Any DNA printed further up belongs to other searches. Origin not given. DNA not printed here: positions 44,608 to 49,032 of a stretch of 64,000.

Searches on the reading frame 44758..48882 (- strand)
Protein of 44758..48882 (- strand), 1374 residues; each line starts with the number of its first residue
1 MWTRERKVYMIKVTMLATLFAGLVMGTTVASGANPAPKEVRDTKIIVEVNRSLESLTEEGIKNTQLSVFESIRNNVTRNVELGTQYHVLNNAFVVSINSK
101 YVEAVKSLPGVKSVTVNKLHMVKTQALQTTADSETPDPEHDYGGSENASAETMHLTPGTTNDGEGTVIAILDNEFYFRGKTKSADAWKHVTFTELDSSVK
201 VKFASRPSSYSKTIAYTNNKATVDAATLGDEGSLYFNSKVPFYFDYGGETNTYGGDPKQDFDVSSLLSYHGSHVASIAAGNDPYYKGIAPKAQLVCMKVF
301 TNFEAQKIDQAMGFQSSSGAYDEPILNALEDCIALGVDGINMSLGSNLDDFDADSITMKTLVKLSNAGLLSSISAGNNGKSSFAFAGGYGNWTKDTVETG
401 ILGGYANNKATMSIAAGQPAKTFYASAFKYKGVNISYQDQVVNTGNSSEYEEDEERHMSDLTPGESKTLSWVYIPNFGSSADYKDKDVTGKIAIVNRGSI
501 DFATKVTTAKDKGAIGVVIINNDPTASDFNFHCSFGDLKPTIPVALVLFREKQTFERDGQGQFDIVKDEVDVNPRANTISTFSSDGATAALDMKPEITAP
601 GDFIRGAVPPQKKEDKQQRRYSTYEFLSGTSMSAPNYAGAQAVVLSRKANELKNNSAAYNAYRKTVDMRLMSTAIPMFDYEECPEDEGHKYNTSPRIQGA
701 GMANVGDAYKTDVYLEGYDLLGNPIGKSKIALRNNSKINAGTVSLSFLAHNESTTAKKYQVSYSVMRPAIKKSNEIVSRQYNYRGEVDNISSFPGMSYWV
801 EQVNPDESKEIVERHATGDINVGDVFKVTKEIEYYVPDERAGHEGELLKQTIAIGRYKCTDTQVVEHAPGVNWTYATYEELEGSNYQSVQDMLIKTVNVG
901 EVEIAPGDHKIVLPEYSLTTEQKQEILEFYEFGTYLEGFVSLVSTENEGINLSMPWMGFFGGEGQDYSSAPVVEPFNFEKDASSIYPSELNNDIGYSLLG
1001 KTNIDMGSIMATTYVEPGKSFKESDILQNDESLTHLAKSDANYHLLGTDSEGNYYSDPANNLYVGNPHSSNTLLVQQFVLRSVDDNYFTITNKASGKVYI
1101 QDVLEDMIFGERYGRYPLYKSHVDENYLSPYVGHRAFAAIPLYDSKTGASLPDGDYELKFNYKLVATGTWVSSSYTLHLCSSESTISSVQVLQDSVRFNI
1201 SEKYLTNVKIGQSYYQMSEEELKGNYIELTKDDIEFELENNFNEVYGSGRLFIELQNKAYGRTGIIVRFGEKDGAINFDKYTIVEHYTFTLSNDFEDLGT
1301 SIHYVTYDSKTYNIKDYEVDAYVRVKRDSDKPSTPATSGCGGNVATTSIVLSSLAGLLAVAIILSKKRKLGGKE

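Call 38: search_protein_families(library=pfam, proteins=[window:44758-48882:-], max_evalue=0.001)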
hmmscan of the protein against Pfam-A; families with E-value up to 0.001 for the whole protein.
window:44758-48882:- (1374 aa): 2 families
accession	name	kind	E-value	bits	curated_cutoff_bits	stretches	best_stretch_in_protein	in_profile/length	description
PF00082.27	Peptidase_S8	-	5.4e-28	98.6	21.8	1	163-701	1-288/288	Subtilase family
PF02225.27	PA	-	1.1e-14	54.8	23.9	1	470-547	4-87/95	PA domain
